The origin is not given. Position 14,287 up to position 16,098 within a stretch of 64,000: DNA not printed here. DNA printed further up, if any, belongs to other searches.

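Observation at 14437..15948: Single-polypeptide DNA methyltransferase–Mrr nuclease fusion directly downstream of TPK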

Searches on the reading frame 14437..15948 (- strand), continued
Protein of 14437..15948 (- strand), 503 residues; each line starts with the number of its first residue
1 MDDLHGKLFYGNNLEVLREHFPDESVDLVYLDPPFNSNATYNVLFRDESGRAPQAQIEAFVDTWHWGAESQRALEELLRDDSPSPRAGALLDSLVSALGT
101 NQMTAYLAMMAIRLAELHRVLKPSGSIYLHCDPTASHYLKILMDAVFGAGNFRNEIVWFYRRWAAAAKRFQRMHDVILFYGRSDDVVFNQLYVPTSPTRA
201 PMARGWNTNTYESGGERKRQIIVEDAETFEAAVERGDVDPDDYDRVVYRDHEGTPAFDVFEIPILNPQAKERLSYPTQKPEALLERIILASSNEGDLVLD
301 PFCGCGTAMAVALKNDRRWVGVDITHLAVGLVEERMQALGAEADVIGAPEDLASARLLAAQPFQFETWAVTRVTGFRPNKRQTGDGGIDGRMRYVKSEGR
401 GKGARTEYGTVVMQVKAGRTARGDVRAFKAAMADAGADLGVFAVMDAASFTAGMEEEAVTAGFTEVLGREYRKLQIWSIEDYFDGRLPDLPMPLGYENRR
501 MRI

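Call 50: search_dna_similar(query=window:14437-15948:-, collection=phages, mode=protein, max_rows=15, max_evalue=1e-10)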
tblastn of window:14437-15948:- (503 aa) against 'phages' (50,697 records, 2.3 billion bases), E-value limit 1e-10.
Records with a match: 60; places in all: 60; records where one place covers at least 80% of the query: 28.
Best place of each record, by identity: <60% 60.
By first word of the organism name: Streptomyces 22; Flavobacterium 16; Mycobacterium 5; Tenacibaculum 3; Cellulophaga 3; Geobacillus 2; uncultured 2; Polaribacter 2; Marinitoga 1; Anaerosphaera 1; and 3 more.
By host as written in the record: Streptomyces lividans JI 1326 15; Flavobacterium sp. LMO6 9; - 8; Flavobacterium sp. LMO9 7; Streptomyces griseus ATCC 10137 5; Mycobacterium smegmatis mc2 155 4; Tenacibaculum maritimum 3; Cellulophaga baltica #12 3; and 6 more.
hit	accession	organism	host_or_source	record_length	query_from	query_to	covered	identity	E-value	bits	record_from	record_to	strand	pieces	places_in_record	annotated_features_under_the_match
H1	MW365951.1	Streptomyces phage Hippo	Streptomyces lividans JI 1326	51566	2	494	98%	43.4%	3e-113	374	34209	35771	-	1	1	48: methyltransferase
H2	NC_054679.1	Streptomyces phage Werner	Streptomyces lividans JI 1326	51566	2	494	98%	43.4%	3e-113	374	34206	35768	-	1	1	48: DNA methyltransferase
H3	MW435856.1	Streptomyces phage Werner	Streptomyces lividans JI 1326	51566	2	494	98%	43.4%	3e-113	374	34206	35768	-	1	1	48: methyltransferase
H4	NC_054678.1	Streptomyces phage Yasdnil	Streptomyces griseus ATCC 10137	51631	2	494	98%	41.2%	2e-109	363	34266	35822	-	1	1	48: DNA methyltransferase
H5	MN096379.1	Streptomyces phage Yasdnil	Streptomyces griseus ATCC 10137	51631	2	494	98%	41.2%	2e-109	363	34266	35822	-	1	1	48: DNA methylase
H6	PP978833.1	Streptomyces phage Emaanora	Streptomyces lividans JI 1326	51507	2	494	98%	41.2%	3e-109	362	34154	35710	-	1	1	51: DNA methyltransferase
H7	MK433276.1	Streptomyces phage Asten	Streptomyces griseus ATCC 10137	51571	2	494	98%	41.0%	5e-104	347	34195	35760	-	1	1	48: DNA methylase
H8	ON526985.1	Streptomyces phage Ejemplo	Streptomyces griseus ATCC 10137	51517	2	494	98%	40.9%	2e-109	363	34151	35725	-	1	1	47: DNA methyltransferase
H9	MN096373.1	Streptomyces phage TuanPN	Streptomyces griseus ATCC 10137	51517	2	494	98%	40.9%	2e-109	363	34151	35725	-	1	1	47: DNA methylase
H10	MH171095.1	Streptomyces phage Maneekul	Streptomyces xanthochromogenes NRRL ...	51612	2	494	98%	40.8%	1e-103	346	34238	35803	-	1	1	48: DNA methylase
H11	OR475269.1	Streptomyces phage BarryBee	Streptomyces lividans JI 1326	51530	2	494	98%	40.7%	8e-109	361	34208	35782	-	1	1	51: DNA methyltransferase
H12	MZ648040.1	Streptomyces phage Triste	Streptomyces lividans JI 1326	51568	2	494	98%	40.7%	8e-109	361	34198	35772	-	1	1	49: DNA methylase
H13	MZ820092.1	Streptomyces phage SarahRose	Streptomyces lividans JI 1326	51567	2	494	98%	40.4%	2e-102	342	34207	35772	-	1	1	48: DNA methylase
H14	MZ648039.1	Streptomyces phage RedBear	Streptomyces lividans JI 1326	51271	2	494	84%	46.9%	3e-56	382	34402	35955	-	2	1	49: methyltransferase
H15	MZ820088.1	Streptomyces phage Katalie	Streptomyces lividans JI 1326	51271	2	494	84%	46.9%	3e-56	382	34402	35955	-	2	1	48: methyltransferase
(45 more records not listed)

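Call 51: search_dna_similar(query=window:14437-15948:-, collection=plasmids, mode=protein, max_rows=15, max_evalue=1e-10)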
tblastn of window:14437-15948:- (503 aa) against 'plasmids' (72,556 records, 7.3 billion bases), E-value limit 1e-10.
Records with a match: 60; places in all: 61; records where one place covers at least 80% of the query: 7.
Best place of each record, by identity: <60% 60.
By first word of the organism name: Enterococcus 4; Acinetobacter 4; Arthrobacter 3; Escherichia 3; Rhizobium 2; Mesorhizobium 2; Sinorhizobium 2; Phaeobacter 2; Paenarthrobacter 2; Sphingobium 2; and 29 more.
By predicted mobility (MOB-suite, as given by PLSDB): non-mobilizable 26; conjugative 20; mobilizable 14.
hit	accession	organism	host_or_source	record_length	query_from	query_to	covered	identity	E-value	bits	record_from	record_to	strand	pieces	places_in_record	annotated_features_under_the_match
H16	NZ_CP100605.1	Bradyrhizobium sp. Ash2021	-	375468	7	485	95%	39.9%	1e-87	301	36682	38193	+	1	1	DNA methyltransferase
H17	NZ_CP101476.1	Cellulosimicrobium cellulans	water,poultry farm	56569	8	491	96%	39.4%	1e-97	330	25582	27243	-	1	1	DNA methyltransferase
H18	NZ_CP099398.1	Rhizobium sp. Pop5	Phaseolus vulgaris,Cell culture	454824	7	485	95%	39.8%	3e-90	308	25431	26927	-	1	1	DNA methyltransferase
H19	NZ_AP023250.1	Mesorhizobium sp. 131-2-5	Lotus japonicus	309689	3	499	99%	38.1%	4e-93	317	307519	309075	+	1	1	site-specific DNA-methyltransferase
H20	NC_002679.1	Mesorhizobium japonicum MAFF 303099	-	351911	3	499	99%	38.1%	4e-93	317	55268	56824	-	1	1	site-specific DNA-methyltransferase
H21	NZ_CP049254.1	Microbacterium amylolyticum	cell culture,soil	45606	7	491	96%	38.2%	4e-86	297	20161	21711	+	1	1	DNA methyltransferase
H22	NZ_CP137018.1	Sinorhizobium fredii GR64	Phaseolus vulgaris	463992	18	499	74%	47.9%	3e-43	311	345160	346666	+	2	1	site-specific DNA-methyltransferase | DNA methyltransferase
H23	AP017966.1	Candidatus Megaera polyxenophila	-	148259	3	495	98%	35.2%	4e-85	294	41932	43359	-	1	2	adenine specific DNA methylase Mod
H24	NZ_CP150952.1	Yoonia sp. BS5-3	cell culture,Marine algae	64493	1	372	74%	33.2%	5e-45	177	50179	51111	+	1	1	site-specific DNA-methyltransferase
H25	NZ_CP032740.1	Enterococcus casseliflavus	Homo sapiens,bile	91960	6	343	67%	35.6%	4e-52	197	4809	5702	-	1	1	site-specific DNA-methyltransferase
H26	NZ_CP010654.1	Phaeobacter inhibens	cell culture,zooplankton aquaculture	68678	1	372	74%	32.1%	7e-45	176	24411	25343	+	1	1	site-specific DNA-methyltransferase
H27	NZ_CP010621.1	Phaeobacter inhibens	cell culture,cleaning system aquaculture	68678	1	372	74%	32.1%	7e-45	176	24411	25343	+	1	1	site-specific DNA-methyltransferase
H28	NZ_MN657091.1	Psychrobacter sp.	-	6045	6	336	66%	34.5%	2e-50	192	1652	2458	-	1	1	DNA methyltransferase | ApaLI family restriction endonuclease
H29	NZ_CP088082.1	Ideonella dechloratans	Cell culture,Activated sludge, ...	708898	6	376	74%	30.8%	7e-43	170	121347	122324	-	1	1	site-specific DNA-methyltransferase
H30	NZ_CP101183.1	Paenarthrobacter ureafaciens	mixed culture,soil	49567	26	392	73%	30.9%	6e-38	155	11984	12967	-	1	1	site-specific DNA-methyltransferase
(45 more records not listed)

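Call 52: get_annotated_region(hit=H1, flank=4000)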
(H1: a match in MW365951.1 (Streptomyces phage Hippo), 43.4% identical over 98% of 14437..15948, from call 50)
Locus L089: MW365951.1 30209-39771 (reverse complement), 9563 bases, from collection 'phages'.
description: Streptomyces phage Hippo, complete genome.
organism: Streptomyces phage Hippo (NCBI taxid 2801889)
taxonomy: Viruses; Duplodnaviria; Heunggongvirae; Uroviricota; Caudoviricetes; Arquatrovirinae; Likavirus
host: Streptomyces lividans JI 1326; source: soil; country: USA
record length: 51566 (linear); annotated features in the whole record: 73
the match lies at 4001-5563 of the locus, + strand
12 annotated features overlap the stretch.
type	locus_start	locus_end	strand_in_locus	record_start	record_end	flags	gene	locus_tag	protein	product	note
CDS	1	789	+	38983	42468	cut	54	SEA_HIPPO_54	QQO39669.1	DnaE-like DNA polymerase III alpha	DnaE-like DNA polymerase III (alpha)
CDS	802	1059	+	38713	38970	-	53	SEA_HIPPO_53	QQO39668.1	hypothetical protein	-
CDS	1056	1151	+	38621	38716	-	52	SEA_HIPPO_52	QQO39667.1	membrane protein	-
CDS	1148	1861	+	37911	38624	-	51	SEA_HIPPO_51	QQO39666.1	ThyX-like thymidylate synthase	-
CDS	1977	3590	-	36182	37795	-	50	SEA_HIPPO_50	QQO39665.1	serine integrase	-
CDS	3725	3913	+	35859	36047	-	49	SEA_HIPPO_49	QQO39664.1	hypothetical protein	-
CDS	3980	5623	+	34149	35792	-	48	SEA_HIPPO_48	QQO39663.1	methyltransferase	-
CDS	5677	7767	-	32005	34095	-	47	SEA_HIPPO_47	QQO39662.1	ribonucleotide reductase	-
CDS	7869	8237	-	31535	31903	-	46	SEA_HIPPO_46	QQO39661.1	hypothetical protein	-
CDS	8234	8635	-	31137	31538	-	45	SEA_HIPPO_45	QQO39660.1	DNA binding protein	helix-turn-helix DNA binding domain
CDS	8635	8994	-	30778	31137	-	44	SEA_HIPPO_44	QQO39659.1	hypothetical protein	-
CDS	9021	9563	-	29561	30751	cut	43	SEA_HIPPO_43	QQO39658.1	phosphoesterase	-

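Call 70: list_cluster_members(proteins=[P0269, window:14437-15948:-, P0014, P0026, P0062, P0020])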
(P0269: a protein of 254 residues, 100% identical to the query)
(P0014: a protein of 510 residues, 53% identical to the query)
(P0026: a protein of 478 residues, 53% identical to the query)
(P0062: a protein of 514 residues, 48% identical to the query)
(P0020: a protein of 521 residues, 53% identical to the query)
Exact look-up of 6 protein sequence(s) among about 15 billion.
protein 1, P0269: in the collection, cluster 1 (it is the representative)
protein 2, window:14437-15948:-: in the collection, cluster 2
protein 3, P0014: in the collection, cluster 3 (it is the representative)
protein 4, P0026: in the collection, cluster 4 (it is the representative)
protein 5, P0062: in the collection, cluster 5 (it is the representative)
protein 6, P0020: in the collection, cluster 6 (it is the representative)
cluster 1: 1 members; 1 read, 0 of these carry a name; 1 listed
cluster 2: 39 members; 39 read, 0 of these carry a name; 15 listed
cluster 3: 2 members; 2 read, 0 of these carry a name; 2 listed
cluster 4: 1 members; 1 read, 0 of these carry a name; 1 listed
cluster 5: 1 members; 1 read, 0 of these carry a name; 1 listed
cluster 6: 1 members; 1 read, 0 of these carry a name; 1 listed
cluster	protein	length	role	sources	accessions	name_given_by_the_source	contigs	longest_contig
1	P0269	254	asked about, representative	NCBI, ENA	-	-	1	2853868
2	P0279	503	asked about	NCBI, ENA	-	-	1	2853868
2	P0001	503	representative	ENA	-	-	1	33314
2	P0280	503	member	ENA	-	-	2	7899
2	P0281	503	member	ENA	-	-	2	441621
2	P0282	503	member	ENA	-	-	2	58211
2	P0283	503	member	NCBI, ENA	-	-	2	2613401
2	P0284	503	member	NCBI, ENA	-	-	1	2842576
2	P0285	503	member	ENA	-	-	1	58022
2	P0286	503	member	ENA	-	-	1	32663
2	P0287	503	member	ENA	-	-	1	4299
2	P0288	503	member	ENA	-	-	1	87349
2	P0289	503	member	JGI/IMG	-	-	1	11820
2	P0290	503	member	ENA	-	-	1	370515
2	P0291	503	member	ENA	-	-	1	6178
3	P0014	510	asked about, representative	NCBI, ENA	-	-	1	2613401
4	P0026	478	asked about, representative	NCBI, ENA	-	-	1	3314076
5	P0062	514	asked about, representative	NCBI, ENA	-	-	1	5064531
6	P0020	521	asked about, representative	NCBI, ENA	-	-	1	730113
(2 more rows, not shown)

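Call 80: fold_search(model_id=the predicted structure, library=pdb)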
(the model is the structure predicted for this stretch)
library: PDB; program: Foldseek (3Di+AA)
matches with E <= 10: 1004; with E <= 0.001: 72
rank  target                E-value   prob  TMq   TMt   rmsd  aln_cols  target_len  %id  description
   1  1nw8                  2.9e-17  1.00  0.39  0.69   6.0       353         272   18  Structure of L72P mutant beta class N6-adenine DNA methyltransferase RsrI (released 2003-07-29)
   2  1nw6                  6.3e-17  1.00  0.41  0.72   5.3       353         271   18  Structure of the beta class N6-adenine DNA methyltransferase RsrI bound to sinefungin (released 2003-07-29)
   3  8urk_A                9.5e-17  1.00  0.38  0.75   6.8       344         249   22  Crystal structure of DNA N6-Adenine Methyltransferase M.BceJIV from Burkholderia cenocepacia in complex with duplex DN (released 2024-09-11)
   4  1eg2                  2.8e-16  1.00  0.37  0.65   6.7       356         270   19  CRYSTAL STRUCTURE OF RHODOBACTER SPHEROIDES (N6 ADENOSINE) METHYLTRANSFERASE (M.RSRI) (released 2000-10-18)
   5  9c3u_A                3.0e-16  1.00  0.40  0.79   6.0       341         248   22  Crystal structure of DNA N6-Adenine Methyltransferase M.BceJIV from Burkholderia cenocepacia in complex with duplex DN (released 2024-09-11)
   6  8urk_D                3.8e-16  1.00  0.39  0.77   6.1       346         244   22  Crystal structure of DNA N6-Adenine Methyltransferase M.BceJIV from Burkholderia cenocepacia in complex with duplex DN (released 2024-09-11)
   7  9c3s_A                4.0e-16  1.00  0.38  0.72   7.3       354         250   22  Crystal structure of DNA N6-Adenine Methyltransferase M.BceJIV from Burkholderia cenocepacia in complex with duplex DN (released 2024-09-11)
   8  4zcf_B                6.5e-16  1.00  0.42  0.35  15.7       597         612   14  Structural basis of asymmetric DNA methylation and ATP-triggered long-range diffusion by EcoP15I (released 2015-07-29)
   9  4zcf_A                7.3e-16  1.00  0.45  0.38  16.6       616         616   13  Structural basis of asymmetric DNA methylation and ATP-triggered long-range diffusion by EcoP15I (released 2015-07-29)
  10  1g60_A                2.3e-15  1.00  0.39  0.79   5.8       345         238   21  Crystal Structure of Methyltransferase MboIIa (Moraxella bovis) (released 2002-05-01)
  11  9c3s_C                2.4e-15  1.00  0.38  0.75   6.7       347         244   23  Crystal structure of DNA N6-Adenine Methyltransferase M.BceJIV from Burkholderia cenocepacia in complex with duplex DN (released 2024-09-11)
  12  1g60_B                2.6e-15  1.00  0.37  0.78   6.6       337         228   21  Crystal Structure of Methyltransferase MboIIa (Moraxella bovis) (released 2002-05-01)
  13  6pbd_B                2.7e-15  1.00  0.34  0.51  11.2       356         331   19  DNA N6-Adenine Methyltransferase CcrM In Complex with Double-Stranded DNA Oligonucleotide Containing Its Recognition S (released 2019-10-23)
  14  6k0w_B                3.5e-15  1.00  0.40  0.40  16.3       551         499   15  DNA methyltransferase in complex with sinefungin (released 2019-12-11)
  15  6k0w_A                4.2e-15  1.00  0.41  0.39  17.9       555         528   17  DNA methyltransferase in complex with sinefungin (released 2019-12-11)
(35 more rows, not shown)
